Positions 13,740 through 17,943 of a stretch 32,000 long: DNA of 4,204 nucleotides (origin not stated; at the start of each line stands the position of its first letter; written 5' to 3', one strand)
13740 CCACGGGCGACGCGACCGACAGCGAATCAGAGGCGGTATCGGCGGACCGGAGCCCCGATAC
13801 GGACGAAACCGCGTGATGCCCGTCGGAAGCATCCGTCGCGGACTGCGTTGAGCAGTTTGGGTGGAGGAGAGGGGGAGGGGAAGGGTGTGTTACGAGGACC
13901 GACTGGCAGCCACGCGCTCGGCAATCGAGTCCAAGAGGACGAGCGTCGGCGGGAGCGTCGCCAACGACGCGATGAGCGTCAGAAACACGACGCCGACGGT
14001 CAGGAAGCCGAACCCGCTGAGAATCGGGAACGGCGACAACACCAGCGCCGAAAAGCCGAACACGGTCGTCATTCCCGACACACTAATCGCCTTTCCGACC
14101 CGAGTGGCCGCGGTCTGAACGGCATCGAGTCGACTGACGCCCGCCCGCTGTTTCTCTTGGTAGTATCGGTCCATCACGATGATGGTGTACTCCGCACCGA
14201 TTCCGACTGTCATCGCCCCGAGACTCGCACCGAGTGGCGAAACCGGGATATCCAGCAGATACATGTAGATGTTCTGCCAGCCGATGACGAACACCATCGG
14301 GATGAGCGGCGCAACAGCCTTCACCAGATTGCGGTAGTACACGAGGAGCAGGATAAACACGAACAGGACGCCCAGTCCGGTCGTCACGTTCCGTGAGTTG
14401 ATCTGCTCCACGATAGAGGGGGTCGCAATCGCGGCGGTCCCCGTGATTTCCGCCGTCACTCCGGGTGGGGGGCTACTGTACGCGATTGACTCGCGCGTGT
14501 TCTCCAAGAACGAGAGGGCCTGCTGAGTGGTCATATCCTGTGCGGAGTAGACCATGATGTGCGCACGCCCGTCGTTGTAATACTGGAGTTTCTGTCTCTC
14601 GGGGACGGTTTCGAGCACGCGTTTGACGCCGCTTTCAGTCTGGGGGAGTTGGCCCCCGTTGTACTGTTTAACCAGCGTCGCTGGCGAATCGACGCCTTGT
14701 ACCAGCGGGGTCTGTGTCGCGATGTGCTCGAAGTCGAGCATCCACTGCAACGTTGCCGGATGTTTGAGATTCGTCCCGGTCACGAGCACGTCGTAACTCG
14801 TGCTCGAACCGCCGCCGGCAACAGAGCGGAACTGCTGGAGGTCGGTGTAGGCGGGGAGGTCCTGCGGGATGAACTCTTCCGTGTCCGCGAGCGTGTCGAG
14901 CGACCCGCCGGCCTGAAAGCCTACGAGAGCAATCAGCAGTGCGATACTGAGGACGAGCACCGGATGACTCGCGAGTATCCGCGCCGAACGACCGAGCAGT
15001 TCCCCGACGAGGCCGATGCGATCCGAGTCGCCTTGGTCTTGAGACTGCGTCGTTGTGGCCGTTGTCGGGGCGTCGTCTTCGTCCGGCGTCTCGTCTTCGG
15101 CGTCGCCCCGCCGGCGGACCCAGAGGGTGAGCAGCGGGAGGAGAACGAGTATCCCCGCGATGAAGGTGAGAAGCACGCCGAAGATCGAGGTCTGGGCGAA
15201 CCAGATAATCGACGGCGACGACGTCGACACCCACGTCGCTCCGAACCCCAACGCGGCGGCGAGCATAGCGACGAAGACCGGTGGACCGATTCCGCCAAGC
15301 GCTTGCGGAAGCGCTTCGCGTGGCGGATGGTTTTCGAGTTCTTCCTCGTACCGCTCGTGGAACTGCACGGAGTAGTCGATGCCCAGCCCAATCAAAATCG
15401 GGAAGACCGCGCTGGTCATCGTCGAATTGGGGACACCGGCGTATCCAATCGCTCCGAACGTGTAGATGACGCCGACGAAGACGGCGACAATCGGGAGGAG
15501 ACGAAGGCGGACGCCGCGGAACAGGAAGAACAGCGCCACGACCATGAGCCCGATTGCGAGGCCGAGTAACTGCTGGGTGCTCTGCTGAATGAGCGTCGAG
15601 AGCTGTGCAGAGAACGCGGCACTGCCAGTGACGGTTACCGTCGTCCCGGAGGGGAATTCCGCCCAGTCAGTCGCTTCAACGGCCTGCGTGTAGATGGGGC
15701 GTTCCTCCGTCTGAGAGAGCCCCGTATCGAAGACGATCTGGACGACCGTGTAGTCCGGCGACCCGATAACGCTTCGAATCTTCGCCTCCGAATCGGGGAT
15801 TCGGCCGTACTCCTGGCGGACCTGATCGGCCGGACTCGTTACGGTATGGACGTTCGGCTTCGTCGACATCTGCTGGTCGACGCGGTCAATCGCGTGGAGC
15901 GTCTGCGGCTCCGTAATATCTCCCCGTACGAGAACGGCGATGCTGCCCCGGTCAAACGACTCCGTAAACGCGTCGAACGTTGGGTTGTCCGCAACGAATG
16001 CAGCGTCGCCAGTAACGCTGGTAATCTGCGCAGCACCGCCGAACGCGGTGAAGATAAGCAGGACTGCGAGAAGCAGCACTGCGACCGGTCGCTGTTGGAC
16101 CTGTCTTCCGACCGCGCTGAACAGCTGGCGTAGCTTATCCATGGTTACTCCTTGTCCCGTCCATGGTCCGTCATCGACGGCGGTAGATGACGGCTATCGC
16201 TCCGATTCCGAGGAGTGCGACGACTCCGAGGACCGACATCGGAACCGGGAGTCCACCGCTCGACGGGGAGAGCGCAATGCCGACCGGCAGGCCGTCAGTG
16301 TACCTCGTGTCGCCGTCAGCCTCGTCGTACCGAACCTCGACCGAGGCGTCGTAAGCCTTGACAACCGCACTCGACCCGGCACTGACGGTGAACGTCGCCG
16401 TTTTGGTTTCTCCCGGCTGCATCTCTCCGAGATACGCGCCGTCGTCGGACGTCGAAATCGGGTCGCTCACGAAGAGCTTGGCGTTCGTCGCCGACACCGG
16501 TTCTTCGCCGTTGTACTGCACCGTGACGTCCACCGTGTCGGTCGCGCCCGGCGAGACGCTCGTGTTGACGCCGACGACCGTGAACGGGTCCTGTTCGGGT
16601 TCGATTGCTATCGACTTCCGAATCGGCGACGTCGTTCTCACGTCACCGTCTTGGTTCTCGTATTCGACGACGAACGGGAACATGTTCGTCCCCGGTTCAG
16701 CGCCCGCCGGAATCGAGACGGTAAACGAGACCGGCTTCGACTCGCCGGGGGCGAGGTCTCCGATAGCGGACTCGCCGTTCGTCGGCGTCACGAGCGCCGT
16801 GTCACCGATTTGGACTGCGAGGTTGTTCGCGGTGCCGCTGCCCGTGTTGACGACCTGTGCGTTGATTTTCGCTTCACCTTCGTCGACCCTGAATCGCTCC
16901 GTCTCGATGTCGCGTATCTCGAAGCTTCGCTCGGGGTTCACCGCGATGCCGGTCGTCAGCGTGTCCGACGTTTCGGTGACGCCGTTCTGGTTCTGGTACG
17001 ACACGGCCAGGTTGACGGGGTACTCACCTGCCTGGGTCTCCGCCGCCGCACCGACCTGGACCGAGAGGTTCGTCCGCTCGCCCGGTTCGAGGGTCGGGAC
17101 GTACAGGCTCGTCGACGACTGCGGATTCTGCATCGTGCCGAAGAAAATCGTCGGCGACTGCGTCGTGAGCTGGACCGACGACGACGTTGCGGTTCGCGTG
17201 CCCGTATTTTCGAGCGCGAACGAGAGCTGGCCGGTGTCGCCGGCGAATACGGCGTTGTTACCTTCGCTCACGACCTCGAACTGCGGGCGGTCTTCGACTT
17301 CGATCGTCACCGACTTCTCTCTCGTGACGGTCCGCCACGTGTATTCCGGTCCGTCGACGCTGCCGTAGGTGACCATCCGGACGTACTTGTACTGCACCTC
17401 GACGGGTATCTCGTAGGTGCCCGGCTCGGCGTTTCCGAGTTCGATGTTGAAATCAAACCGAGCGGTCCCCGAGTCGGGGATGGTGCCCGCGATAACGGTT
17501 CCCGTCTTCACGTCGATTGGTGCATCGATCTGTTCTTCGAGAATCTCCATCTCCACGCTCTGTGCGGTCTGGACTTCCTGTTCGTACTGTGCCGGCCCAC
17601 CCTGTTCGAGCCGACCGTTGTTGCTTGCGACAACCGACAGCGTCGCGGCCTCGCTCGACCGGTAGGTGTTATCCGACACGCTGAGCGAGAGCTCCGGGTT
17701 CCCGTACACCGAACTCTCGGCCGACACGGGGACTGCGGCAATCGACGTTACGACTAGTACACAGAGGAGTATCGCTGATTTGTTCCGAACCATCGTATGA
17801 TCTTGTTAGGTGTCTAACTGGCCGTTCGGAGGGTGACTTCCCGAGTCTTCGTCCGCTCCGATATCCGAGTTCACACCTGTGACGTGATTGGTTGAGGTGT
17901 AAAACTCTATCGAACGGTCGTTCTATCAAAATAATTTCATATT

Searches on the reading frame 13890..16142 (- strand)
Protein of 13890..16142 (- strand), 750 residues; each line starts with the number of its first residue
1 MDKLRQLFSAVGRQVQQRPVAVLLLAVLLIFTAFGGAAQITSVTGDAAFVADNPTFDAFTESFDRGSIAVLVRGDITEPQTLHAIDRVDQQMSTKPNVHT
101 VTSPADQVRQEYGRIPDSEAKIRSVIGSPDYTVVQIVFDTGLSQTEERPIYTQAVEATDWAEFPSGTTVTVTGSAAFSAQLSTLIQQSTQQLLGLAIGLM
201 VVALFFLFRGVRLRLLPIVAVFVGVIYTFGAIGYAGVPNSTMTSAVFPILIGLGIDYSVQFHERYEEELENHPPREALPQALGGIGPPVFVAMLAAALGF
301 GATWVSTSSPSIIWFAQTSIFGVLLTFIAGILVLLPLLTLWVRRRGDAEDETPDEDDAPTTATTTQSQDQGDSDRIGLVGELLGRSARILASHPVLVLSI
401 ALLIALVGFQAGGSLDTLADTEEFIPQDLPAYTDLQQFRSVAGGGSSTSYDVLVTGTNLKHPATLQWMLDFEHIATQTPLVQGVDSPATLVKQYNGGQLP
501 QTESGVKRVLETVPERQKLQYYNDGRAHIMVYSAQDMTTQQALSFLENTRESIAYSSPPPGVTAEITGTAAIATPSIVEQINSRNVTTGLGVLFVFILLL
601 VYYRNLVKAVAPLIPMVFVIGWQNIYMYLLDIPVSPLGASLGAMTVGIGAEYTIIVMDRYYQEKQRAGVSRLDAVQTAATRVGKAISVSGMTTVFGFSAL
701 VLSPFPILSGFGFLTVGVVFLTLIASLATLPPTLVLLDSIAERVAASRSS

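Call 8: search_protein_families(library=pfam, proteins=[window:13890-16142:-], max_evalue=0.01)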
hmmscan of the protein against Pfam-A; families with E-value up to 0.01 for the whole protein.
window:13890-16142:- (750 aa): 4 families
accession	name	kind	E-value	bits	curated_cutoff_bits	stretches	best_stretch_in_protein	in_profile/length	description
PF03176.21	MMPL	-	8.1e-50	170.1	20.5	2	505-738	63-302/333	MMPL family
PF12349.14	Sterol-sensing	-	4.8e-11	43.2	22.3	1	213-347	8-141/153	Sterol-sensing domain of SREBP cleavage-activation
PF00873.25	ACR_tran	-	4.6e-09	35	28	2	536-703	819-983/1021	AcrB/AcrD/AcrF family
PF02460.24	Patched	-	3e-05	24.2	23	1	213-339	30-155/156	Patched SSD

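Call 9: search_protein_families(library=ncbifam, proteins=[window:13890-16142:-], max_evalue=0.01)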
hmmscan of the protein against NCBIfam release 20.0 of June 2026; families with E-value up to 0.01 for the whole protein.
window:13890-16142:- (750 aa): 17 families
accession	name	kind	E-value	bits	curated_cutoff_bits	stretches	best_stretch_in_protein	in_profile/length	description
TIGR00921.1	2A067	subfamily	8e-129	430.8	351.9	1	16-736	2-733/733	hydrophobe/amphiphile efflux-3 (HAE3) family transporter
TIGR00833.1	actII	subfamily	5.4e-57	193.7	874.7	3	513-739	103-333/910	MMPL family RND transporter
TIGR03480.1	HpnN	hypoth_equivalog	1.3e-31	109.4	751.85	2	164-349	246-430/862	hopanoid biosynthesis associated RND transporter like protein HpnN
NF052374.1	HopndTporHpnN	equivalog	2e-15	56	1100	2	165-340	250-425/858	hopanoid transporter HpnN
NF045600.2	BstA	equivalog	4.3e-11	41.5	1400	2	168-340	266-438/903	sterol transporter cytoplasmic membrane protein BstA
NF000282.2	RND_permease_1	subfamily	4.7e-06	24.8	1250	1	161-349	314-502/1029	multidrug efflux RND transporter permease subunit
TIGR00915.1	2A0602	subfamily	4.2e-05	21.6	940.35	1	185-338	337-492/1050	efflux RND transporter permease subunit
NF011706.2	PRK15127.1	equivalog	5.3e-05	21.3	2150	1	193-336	344-490/1049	multidrug efflux RND transporter permease subunit AcrB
NF011315.0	PRK14726.1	equivalog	0.00012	20.4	1249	1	197-345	381-528/855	protein translocase subunit SecDF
NF007905.0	PRK10614.1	equivalog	0.00052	17.8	1774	1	188-270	333-415/1025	multidrug efflux RND transporter permease subunit MdtC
TIGR01129.1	secD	equivalog_domain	0.00069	18.9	244.4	0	583-726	249-389/397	protein translocase subunit SecD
NF033617.1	RND_permease_2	subfamily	0.00073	17.6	1250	0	515-703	789-970/1009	multidrug efflux RND transporter permease subunit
TIGR00916.1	2A0604s01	subfamily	0.0019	17.9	148.6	1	187-272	86-172/231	SecD/SecF family protein translocase subunit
NF007842.1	PRK10555.1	equivalog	0.0019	16.1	1854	1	182-314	334-468/1036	multidrug efflux RND transporter permease AcrD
TIGR00917.1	2A060601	subfamily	0.0019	15.9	1016.5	1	206-347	602-754/1204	NPC intracellular cholesterol transporter 1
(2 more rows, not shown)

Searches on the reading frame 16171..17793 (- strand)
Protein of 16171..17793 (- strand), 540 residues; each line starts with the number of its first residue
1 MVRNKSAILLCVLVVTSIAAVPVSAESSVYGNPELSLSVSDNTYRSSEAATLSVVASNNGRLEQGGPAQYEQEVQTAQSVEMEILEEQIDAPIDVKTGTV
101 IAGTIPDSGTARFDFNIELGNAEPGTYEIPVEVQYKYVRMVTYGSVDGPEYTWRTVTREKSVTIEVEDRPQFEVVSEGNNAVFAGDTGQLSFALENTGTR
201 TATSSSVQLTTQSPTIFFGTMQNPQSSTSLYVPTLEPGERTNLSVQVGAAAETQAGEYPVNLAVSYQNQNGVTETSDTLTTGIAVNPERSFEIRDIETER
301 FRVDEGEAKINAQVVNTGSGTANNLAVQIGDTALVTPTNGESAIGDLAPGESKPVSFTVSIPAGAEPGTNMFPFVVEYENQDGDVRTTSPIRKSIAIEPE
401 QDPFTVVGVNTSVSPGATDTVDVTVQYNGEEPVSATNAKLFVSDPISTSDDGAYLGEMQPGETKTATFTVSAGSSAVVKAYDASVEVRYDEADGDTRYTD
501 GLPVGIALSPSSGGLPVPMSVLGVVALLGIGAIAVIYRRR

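Call 8: search_protein_families(library=pfam, proteins=[window:16171-17793:-], max_evalue=0.01)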
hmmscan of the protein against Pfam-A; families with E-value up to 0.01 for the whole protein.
window:16171-17793:- (540 aa): 6 families
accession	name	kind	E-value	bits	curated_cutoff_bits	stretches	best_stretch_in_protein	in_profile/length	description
PF07705.17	CARDB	-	1.7e-15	57.5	22.7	3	170-276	2-93/101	CARDB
PF10633.15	NPCBM_assoc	-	1e-14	54.9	24.4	3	183-267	2-78/78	NPCBM-associated, NEW3 domain of alpha-galactosidase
PF14728.12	PTHB1_GAE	-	5e-08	33.8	27.4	1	420-494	5-79/88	PTHB1 GAE domain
PF11614.14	FixG_C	-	6.3e-05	23.6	25.6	0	340-387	64-110/119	IG-like fold at C-terminal of FixG, putative oxidoreductase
PF22544.2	HYDIN_VesB_CFA65-like_Ig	-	7.8e-05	23.3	25.5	0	182-268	15-88/100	HYDIN/CFA65/VesB-like, Ig-like domain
PF14310.12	Fn3-like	-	8.1e-05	23.1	25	0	459-481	30-52/71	Fibronectin type III-like domain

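Call 9: search_protein_families(library=ncbifam, proteins=[window:16171-17793:-], max_evalue=0.01)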
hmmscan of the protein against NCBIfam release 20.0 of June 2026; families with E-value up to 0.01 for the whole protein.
window:16171-17793:- (540 aa): 2 families
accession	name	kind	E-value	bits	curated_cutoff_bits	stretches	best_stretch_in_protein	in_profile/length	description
TIGR03900.1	prc_long_Delta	hypoth_equivalog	2.4e-10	39.1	660.95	1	174-365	558-751/973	MXAN_5808 family serine peptidase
NF033506.0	PACE-CTERM-PROT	exception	2.5e-06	26.5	110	1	306-388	381-462/627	putative S-layer protein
